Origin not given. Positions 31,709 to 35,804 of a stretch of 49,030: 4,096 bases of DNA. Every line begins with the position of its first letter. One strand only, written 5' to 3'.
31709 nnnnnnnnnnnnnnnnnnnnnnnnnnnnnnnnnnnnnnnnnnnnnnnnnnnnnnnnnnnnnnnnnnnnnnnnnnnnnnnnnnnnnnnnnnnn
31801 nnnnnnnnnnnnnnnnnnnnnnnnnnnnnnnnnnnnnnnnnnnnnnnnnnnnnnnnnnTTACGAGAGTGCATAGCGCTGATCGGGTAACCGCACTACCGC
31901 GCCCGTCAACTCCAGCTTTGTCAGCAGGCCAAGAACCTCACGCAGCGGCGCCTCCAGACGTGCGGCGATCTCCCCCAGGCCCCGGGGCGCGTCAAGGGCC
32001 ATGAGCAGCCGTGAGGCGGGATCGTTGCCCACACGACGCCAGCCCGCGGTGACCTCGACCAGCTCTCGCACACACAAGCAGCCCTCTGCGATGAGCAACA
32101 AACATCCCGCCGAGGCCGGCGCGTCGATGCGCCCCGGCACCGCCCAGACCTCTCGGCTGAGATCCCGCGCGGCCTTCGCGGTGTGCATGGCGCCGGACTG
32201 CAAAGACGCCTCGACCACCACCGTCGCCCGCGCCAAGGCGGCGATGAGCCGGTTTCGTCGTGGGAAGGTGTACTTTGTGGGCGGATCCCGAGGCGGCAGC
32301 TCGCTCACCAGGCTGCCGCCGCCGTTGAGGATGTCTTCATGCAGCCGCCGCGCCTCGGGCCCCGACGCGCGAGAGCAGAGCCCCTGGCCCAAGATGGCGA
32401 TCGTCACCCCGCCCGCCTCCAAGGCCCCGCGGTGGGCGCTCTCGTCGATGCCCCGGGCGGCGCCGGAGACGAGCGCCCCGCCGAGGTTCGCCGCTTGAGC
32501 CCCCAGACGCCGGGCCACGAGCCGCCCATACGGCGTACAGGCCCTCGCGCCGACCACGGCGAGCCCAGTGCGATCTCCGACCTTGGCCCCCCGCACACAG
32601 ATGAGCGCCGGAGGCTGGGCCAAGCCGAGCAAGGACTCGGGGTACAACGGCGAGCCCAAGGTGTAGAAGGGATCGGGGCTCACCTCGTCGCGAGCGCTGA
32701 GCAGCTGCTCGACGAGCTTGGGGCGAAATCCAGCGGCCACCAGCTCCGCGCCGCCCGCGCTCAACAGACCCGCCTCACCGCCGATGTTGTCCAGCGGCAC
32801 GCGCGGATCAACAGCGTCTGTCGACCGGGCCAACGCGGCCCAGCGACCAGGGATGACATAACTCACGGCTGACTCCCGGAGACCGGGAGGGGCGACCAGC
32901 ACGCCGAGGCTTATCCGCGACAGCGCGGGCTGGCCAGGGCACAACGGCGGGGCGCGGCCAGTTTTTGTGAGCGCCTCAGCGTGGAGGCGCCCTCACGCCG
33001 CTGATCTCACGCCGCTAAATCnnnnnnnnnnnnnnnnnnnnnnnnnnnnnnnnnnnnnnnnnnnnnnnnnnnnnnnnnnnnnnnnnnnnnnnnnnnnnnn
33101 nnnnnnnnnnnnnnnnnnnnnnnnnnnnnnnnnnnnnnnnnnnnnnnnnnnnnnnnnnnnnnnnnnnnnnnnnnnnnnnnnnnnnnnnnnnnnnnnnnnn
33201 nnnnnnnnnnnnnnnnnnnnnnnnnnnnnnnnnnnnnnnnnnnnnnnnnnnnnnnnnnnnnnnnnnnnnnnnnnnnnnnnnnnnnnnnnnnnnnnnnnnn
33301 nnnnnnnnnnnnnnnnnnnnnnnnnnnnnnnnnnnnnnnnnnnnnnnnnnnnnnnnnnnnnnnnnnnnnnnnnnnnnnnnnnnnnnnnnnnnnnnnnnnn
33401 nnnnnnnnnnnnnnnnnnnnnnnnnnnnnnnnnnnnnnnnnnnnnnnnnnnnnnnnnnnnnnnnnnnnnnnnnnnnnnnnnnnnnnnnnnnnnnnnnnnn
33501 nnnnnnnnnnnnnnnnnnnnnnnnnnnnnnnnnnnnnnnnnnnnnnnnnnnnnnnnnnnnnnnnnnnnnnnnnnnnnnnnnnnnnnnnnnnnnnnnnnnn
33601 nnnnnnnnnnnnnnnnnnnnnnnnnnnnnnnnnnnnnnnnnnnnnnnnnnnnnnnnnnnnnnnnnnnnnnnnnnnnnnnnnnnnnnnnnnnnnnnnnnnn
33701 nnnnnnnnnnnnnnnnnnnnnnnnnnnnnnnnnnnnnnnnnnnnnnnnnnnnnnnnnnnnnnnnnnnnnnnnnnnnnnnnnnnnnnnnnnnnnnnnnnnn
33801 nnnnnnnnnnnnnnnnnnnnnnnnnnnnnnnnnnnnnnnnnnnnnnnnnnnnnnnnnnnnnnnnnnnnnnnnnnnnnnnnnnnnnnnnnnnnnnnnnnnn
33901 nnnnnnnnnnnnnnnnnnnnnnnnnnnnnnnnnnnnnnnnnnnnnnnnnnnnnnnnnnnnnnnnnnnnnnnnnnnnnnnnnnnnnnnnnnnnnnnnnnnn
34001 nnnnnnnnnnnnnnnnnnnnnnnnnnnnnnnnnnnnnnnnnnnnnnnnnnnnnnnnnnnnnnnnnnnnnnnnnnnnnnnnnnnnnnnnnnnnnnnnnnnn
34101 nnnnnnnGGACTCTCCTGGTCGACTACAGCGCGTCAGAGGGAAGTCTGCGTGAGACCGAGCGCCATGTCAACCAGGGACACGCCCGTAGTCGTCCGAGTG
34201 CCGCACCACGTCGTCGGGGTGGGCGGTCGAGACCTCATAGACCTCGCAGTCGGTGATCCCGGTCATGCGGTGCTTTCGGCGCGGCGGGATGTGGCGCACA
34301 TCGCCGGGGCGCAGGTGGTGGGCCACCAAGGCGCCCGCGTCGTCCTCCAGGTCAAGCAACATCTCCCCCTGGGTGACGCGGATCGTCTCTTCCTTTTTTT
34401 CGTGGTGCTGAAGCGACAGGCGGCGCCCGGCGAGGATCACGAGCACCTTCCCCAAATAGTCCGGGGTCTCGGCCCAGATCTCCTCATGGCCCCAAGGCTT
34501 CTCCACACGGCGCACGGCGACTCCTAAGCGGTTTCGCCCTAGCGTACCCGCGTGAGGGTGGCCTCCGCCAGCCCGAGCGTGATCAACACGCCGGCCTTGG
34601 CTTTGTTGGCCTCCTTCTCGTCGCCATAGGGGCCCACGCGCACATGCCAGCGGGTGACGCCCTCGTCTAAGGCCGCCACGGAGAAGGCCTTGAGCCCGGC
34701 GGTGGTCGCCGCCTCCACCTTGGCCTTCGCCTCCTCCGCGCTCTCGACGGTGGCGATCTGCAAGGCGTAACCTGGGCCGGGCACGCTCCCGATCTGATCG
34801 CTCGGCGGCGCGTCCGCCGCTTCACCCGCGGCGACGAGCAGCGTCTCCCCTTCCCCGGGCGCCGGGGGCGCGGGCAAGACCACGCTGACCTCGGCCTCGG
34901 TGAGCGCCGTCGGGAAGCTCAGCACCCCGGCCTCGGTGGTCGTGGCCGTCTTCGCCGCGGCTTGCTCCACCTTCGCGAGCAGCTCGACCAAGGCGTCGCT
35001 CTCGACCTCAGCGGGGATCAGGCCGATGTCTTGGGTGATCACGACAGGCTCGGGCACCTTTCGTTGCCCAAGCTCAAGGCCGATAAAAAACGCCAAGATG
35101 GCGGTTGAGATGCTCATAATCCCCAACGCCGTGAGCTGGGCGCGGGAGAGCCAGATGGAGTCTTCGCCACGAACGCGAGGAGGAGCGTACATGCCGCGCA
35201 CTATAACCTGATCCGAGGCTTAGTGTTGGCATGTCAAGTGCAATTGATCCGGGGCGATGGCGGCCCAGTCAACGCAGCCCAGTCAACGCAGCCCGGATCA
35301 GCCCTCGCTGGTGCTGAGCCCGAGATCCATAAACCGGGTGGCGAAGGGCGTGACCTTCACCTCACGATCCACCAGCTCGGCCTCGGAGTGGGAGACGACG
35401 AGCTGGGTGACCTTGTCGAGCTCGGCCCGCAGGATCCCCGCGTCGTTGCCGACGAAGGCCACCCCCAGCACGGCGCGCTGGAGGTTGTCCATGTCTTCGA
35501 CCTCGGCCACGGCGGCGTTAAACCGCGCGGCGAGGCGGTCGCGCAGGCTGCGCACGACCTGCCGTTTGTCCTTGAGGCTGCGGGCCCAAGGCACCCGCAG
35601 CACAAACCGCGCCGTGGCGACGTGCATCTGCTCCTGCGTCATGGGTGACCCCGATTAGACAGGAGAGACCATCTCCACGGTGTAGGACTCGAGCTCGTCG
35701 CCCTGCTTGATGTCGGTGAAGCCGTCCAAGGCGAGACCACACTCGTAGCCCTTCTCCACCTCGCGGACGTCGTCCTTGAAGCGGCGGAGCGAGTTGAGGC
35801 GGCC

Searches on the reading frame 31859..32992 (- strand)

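Call 15: search_protein_families(library=pfam, proteins=[window:31859-32992:-], max_evalue=0.001)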
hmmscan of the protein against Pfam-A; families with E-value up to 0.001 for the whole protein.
window:31859-32992:- (377 aa): 3 families
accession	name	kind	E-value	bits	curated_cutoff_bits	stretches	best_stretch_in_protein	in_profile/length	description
PF02481.21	DNA_processg_A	-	3.5e-57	193.4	29.6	1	110-306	10-208/212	DNA recombination-mediator protein A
PF17782.7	DprA_WH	-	1.1e-05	25.8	22.9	1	325-371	13-60/61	DprA winged helix domain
PF18306.6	LDcluster4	-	1.2e-05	25.4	26.3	1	144-202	4-63/151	SLOG cluster4 family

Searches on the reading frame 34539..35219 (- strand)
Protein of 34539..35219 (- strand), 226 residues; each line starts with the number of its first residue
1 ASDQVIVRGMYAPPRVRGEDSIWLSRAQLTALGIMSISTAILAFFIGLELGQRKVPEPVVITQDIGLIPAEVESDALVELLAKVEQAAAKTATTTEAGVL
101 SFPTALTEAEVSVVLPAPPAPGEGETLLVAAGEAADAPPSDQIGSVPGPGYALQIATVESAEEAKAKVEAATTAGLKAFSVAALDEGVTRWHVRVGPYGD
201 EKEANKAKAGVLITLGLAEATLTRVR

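Call 15: search_protein_families(library=pfam, proteins=[window:34539-35219:-], max_evalue=0.001)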
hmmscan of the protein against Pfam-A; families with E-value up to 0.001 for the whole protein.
window:34539-35219:- (226 aa): 1 family
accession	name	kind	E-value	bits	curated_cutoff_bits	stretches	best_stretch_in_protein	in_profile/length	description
PF05036.18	SPOR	-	5.7e-10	39.8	21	1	148-209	2-62/76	SPOR domain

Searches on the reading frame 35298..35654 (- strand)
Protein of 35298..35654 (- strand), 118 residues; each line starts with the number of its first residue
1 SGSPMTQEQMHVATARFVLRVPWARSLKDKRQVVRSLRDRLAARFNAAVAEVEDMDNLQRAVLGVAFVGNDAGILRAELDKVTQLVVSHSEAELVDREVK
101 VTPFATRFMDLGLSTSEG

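Call 15: search_protein_families(library=pfam, proteins=[window:35298-35654:-], max_evalue=0.001)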
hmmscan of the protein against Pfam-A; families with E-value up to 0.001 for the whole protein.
window:35298-35654:- (118 aa): 1 family
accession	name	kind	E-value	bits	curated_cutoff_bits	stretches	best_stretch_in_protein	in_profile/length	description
PF04456.17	DUF503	-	1.4e-27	95.7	22.4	1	12-98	1-87/88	Protein of unknown function (DUF503)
